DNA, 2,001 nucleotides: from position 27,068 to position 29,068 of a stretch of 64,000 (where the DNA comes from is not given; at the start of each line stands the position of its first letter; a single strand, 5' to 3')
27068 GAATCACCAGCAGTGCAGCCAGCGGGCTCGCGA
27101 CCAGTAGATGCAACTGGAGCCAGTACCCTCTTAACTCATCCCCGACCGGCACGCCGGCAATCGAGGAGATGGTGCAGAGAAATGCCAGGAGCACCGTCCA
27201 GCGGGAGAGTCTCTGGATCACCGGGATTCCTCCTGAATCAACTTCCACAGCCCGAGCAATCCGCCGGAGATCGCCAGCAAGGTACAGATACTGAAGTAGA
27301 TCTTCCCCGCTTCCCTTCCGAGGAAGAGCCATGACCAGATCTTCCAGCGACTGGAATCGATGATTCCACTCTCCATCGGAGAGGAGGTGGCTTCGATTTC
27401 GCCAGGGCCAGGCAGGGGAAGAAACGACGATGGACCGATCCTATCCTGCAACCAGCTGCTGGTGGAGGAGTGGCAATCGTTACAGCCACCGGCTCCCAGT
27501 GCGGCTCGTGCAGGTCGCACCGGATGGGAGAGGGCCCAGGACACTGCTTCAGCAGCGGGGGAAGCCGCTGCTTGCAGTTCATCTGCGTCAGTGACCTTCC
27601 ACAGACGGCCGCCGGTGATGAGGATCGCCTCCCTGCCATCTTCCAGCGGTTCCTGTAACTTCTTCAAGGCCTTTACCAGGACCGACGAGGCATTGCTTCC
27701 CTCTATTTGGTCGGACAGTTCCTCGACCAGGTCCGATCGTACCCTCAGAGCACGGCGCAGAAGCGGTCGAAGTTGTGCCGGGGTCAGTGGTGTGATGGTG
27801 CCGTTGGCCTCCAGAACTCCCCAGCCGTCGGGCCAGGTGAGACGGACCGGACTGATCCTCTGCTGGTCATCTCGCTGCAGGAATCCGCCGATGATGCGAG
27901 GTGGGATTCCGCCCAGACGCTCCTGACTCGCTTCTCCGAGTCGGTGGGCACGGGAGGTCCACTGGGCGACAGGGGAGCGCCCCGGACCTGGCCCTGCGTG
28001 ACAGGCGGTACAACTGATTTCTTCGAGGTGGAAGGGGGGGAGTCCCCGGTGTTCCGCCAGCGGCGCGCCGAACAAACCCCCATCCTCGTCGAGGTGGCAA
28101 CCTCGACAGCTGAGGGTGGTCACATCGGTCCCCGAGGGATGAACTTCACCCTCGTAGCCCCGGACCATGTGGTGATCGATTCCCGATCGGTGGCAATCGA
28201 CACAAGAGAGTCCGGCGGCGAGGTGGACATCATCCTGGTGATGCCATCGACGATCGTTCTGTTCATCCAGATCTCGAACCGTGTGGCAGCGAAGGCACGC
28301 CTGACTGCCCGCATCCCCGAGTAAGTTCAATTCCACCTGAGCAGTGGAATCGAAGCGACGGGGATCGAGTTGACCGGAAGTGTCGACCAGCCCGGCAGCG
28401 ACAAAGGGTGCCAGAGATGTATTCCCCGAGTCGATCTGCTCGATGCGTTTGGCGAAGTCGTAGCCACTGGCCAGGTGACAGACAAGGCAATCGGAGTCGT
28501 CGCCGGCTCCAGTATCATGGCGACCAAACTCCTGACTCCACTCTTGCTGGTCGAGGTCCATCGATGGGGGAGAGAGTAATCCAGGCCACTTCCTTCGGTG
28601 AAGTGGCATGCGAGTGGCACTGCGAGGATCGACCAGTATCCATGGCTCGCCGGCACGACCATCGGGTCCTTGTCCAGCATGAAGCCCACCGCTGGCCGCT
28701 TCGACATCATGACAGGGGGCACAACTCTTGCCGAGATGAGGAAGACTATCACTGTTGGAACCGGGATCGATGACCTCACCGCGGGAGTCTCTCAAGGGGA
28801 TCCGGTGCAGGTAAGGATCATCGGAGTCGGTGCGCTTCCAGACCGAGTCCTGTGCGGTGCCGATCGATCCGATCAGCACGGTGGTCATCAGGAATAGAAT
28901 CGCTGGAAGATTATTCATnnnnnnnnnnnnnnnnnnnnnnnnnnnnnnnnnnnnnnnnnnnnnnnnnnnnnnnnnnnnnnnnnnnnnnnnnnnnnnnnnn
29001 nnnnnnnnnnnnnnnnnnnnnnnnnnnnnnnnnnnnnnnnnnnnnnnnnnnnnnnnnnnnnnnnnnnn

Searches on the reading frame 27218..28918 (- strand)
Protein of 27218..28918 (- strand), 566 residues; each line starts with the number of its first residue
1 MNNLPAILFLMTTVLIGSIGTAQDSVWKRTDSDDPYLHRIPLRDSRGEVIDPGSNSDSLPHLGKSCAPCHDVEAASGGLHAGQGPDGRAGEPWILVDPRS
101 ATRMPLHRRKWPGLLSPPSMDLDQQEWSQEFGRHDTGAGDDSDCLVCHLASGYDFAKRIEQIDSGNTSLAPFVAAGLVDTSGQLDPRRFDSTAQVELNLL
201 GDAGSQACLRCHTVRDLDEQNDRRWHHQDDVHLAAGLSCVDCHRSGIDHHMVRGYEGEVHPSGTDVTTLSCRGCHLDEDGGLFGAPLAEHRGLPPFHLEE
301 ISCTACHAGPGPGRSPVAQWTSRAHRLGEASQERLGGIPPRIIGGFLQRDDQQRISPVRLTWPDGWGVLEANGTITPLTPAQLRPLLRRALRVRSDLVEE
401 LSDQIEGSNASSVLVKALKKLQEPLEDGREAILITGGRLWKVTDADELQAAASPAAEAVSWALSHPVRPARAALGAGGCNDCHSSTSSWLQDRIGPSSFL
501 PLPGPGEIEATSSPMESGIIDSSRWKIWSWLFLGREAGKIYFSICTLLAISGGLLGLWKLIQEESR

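Call 35: search_protein_families(library=pfam, proteins=[window:27218-28918:-], max_evalue=0.01)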
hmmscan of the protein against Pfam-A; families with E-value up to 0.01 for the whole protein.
window:27218-28918:- (566 aa): 4 families
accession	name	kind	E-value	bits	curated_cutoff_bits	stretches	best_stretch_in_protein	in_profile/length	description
PF03264.19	Cytochrom_NNT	-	1.5e-09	38.3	24.1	1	123-252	48-172/174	NapC/NirT cytochrome c family, N-terminal region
PF14522.11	Cytochrome_C7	-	6.6e-07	29.5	24.8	1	228-307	4-66/67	Cytochrome c7 and related cytochrome c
PF22113.1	Mtrc-MtrF_II-IV_dom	-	0.00021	21.3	30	0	136-248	76-168/176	Outer membrane cytochrome MtrC/MtrF-like, domains II/IV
PF14537.11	Cytochrom_c3_2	-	0.00025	21.9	25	0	232-308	2-65/79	Cytochrome c3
